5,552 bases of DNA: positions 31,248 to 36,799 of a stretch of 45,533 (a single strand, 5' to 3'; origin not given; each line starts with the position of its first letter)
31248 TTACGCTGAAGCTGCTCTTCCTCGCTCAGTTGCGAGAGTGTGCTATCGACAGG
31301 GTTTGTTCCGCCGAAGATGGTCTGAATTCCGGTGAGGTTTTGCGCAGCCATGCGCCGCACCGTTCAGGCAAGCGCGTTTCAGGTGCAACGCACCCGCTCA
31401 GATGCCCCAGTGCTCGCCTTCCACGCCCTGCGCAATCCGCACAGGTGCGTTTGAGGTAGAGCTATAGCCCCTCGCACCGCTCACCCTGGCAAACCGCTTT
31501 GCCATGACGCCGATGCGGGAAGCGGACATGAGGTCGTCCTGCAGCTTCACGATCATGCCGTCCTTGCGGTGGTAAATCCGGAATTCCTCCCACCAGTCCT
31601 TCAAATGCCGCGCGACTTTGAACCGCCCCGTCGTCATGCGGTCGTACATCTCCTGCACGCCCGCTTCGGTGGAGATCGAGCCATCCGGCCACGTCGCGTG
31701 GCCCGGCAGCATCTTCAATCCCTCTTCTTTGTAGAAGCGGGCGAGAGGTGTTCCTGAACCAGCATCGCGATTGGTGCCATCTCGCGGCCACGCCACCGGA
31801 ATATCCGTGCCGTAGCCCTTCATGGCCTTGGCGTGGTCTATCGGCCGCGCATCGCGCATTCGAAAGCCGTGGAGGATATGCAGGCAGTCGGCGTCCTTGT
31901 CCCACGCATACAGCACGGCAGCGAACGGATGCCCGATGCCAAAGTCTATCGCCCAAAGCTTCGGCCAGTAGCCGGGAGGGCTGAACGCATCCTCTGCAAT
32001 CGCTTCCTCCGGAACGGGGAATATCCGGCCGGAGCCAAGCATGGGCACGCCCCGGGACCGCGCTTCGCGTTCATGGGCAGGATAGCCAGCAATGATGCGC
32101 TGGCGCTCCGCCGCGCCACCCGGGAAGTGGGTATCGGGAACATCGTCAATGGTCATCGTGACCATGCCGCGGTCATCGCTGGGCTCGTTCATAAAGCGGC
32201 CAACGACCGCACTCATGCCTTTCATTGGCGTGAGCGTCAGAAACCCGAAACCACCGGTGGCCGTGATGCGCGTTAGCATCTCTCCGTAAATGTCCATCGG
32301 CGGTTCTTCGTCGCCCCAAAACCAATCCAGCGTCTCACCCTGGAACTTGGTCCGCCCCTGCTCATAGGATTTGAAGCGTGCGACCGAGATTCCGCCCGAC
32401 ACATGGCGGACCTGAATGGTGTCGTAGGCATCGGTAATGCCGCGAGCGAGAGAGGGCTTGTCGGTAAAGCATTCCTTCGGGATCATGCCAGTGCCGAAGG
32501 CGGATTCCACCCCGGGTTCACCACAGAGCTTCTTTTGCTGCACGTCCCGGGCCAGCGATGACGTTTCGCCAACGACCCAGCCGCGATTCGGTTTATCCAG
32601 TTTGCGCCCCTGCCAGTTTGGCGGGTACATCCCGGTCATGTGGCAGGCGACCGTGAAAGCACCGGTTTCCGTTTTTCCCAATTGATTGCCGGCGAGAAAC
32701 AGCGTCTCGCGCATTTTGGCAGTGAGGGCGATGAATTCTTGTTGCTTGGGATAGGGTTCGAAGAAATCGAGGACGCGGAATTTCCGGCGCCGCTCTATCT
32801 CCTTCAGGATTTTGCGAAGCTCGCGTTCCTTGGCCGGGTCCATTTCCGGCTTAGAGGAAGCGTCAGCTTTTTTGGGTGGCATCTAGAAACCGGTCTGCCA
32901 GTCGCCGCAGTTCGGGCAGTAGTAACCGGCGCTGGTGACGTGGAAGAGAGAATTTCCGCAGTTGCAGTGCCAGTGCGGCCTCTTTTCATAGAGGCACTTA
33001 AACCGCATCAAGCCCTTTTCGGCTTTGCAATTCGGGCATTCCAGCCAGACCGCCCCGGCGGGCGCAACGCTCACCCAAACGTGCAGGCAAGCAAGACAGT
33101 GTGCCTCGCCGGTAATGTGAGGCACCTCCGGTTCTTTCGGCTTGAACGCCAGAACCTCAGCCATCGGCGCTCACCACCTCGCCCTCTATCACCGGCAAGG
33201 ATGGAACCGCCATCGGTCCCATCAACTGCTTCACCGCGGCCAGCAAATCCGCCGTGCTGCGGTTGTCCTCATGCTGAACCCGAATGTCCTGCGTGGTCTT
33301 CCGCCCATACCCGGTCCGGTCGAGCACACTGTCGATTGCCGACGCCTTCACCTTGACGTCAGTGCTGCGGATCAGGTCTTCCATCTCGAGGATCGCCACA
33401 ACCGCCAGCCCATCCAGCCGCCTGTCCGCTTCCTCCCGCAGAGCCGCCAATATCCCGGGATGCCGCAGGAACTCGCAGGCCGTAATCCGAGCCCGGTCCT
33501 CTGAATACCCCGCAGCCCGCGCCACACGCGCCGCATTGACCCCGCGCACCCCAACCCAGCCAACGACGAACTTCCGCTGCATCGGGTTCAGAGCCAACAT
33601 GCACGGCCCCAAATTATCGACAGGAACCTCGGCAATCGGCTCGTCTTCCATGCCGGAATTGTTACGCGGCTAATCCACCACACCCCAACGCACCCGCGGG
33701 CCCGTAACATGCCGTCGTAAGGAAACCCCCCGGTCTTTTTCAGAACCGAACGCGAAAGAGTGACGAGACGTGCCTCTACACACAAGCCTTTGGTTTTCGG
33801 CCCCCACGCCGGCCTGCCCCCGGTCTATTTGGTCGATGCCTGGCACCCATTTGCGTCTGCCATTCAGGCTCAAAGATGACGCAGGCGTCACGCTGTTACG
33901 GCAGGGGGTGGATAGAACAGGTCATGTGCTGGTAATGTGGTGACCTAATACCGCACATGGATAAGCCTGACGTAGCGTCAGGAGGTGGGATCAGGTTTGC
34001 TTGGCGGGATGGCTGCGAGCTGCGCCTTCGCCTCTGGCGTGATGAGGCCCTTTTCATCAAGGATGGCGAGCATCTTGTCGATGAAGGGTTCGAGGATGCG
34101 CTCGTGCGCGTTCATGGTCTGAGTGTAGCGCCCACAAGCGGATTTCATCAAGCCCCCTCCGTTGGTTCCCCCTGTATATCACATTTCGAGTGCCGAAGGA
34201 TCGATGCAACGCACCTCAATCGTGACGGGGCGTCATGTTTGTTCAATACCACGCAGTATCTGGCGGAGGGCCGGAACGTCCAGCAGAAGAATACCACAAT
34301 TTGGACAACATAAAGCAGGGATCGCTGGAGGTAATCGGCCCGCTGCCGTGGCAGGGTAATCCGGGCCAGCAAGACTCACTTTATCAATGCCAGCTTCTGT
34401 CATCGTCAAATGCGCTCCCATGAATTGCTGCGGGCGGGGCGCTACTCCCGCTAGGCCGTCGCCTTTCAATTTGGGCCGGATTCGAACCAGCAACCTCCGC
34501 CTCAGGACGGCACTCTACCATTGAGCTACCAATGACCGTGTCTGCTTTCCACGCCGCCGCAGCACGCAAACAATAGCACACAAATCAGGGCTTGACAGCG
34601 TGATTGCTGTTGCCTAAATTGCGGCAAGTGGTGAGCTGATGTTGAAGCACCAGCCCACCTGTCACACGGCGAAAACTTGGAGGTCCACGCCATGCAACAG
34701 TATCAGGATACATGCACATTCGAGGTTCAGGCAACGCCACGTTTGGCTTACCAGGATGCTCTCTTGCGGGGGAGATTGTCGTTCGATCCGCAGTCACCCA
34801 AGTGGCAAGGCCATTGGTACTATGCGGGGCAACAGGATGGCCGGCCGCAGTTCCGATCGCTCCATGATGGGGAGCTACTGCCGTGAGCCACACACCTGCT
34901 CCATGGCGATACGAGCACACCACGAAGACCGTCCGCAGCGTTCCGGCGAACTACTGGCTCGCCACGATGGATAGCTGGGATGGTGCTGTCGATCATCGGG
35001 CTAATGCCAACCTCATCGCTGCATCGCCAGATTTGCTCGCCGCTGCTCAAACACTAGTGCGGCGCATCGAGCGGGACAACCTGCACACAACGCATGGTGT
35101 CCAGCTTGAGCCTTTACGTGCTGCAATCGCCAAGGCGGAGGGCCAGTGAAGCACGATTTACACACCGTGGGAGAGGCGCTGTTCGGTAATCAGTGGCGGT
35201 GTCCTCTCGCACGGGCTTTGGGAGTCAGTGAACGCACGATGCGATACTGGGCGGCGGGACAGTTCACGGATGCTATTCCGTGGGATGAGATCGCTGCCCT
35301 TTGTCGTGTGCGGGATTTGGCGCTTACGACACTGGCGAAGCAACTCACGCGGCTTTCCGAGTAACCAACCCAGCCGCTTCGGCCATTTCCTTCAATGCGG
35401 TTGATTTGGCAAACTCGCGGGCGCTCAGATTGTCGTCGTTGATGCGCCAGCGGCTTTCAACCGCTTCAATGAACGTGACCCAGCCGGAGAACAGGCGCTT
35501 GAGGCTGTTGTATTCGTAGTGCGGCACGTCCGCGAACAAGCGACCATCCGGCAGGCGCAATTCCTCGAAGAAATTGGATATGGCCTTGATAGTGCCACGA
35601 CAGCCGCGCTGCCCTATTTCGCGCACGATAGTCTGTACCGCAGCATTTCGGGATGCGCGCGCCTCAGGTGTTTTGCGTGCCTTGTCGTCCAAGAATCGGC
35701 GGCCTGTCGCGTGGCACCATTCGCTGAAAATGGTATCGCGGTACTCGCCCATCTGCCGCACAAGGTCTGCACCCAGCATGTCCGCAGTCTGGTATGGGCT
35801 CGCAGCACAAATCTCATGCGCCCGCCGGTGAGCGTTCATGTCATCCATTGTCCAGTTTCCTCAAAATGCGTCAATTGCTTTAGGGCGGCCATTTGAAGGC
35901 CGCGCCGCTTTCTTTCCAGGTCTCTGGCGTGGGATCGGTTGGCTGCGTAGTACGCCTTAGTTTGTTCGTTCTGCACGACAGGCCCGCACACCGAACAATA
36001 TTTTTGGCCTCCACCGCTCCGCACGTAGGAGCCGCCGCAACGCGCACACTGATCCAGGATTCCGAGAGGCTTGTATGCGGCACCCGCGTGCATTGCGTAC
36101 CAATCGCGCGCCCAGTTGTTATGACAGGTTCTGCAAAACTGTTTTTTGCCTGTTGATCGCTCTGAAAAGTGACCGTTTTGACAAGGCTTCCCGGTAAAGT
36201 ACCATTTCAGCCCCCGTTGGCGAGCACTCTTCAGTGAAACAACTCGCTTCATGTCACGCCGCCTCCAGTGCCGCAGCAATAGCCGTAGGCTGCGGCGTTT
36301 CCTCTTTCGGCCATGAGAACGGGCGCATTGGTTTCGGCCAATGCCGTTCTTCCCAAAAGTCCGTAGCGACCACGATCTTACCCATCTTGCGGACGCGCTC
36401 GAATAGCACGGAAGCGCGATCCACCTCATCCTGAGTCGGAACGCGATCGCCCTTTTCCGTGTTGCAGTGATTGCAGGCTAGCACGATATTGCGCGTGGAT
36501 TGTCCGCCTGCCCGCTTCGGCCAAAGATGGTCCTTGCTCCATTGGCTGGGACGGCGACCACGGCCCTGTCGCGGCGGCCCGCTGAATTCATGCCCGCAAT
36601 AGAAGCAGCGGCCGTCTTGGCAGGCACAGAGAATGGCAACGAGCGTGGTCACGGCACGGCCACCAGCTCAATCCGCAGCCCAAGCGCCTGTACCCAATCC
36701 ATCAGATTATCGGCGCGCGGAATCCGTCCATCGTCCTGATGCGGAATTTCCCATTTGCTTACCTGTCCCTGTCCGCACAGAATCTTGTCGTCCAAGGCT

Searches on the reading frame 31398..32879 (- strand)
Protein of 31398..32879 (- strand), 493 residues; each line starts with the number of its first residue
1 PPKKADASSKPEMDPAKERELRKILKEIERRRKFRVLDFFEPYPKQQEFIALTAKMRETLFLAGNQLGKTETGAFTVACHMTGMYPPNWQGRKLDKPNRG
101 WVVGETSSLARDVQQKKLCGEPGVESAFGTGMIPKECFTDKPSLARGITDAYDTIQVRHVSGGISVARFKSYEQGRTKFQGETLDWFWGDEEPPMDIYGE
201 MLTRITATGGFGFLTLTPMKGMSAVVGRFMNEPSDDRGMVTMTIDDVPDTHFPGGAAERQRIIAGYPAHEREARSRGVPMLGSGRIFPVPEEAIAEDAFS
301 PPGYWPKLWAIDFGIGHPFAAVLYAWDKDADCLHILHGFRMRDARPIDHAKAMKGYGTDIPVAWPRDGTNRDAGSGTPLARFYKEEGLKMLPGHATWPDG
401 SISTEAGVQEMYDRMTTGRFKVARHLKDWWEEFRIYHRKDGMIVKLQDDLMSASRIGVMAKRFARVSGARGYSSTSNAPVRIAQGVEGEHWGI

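Call 33: search_protein_families(library=phrogs, proteins=[window:31398-32879:-], max_evalue=0.0001)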
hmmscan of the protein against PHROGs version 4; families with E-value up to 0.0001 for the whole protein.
window:31398-32879:- (493 aa): 4 families
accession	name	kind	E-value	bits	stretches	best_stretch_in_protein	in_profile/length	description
phrog_31467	-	unknown function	3e-43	149.2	1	15-248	6-251/261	-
phrog_2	-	head and packaging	2.4e-28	100.4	1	26-471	256-597/807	terminase large subunit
phrog_30463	-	unknown function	5.6e-21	76.1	1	390-467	1-79/101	-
phrog_5653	-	head and packaging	2.6e-16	61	1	281-466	5-185/199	terminase large subunit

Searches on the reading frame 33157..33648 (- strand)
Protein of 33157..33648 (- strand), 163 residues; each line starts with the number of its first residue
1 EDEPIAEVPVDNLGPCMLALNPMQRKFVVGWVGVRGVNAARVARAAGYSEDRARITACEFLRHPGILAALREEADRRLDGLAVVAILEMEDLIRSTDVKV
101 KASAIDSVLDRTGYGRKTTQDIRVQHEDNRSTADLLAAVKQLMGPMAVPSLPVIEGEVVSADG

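Call 33: search_protein_families(library=phrogs, proteins=[window:33157-33648:-], max_evalue=0.0001)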
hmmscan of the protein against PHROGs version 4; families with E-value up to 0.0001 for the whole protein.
window:33157-33648:- (163 aa): 2 families
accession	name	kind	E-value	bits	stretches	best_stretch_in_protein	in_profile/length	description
phrog_51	-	head and packaging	1.1e-07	32.9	1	17-77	86-145/261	terminase small subunit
phrog_17390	-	unknown function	8.5e-06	26.5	1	24-72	7-53/69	-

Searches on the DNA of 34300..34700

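Call 29: search_rna_families(source=window, start=34300, end=34700, threshold=evalue, max_evalue=1, show_alignments=3)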
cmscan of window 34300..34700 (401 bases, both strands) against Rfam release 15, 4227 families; matches with E-value up to 1: 1.
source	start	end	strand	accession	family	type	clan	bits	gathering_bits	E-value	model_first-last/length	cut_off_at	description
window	34471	34532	-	RF00005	tRNA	Gene; tRNA;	CL00001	41.2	29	1.7e-07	4-67/71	no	tRNA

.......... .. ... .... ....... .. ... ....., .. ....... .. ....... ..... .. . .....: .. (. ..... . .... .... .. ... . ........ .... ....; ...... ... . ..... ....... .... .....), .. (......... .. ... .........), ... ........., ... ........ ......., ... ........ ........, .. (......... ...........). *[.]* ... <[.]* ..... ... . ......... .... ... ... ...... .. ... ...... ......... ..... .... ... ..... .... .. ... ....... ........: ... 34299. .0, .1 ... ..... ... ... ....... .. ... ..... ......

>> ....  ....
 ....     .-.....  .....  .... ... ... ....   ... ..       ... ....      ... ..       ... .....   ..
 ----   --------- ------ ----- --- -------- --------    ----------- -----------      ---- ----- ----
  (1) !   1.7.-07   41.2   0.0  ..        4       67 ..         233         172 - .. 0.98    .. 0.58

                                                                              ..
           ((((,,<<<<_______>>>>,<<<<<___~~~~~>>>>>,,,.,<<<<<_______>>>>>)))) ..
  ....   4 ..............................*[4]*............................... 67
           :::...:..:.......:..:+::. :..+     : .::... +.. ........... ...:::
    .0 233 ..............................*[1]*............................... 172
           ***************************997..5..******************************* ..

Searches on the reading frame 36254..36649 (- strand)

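Call 34: search_protein_families(library=phrogs, proteins=[window:36254-36649:-], max_evalue=0.0001)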
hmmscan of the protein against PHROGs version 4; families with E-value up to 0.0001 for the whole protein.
window:36254-36649:- (131 aa): 14 families
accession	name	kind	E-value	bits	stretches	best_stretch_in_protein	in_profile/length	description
phrog_1035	-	DNA, RNA and nucleotide metabolism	1.4e-13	52.3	1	8-87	155-231/271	endonuclease VII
phrog_29143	-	DNA, RNA and nucleotide metabolism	5e-12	47.3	1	7-99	14-104/126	HNH endonuclease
phrog_33554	-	DNA, RNA and nucleotide metabolism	6.3e-12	46.8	1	8-87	15-92/114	HNH endonuclease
phrog_2118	-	DNA, RNA and nucleotide metabolism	1.1e-10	42.6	1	7-69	171-224/301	HNH endonuclease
phrog_8660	-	DNA, RNA and nucleotide metabolism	2.4e-09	38.6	1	12-73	124-183/196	HNH endonuclease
phrog_16726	-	DNA, RNA and nucleotide metabolism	6.8e-09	36.9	1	13-75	94-149/308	HNH endonuclease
phrog_5718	-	DNA, RNA and nucleotide metabolism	5.6e-08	33.2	1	7-76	123-183/394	HNH endonuclease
phrog_2214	-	DNA, RNA and nucleotide metabolism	1.2e-07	32.2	1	13-69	194-239/429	HNH endonuclease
phrog_9545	-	DNA, RNA and nucleotide metabolism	5.8e-07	30.4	1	5-74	103-172/206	HNH endonuclease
phrog_338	-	DNA, RNA and nucleotide metabolism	3.3e-06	27.7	1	12-89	207-267/340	HNH endonuclease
phrog_1271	-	DNA, RNA and nucleotide metabolism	5.2e-06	27.1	1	12-76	266-325/361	HNH endonuclease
phrog_15463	-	DNA, RNA and nucleotide metabolism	4.1e-05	23.9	1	12-73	132-187/435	HNH endonuclease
phrog_6050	-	DNA, RNA and nucleotide metabolism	4.8e-05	23.4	1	8-86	307-384/402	HNH endonuclease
phrog_9645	-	DNA, RNA and nucleotide metabolism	9.6e-05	23.1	0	38-86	40-89/168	HNH endonuclease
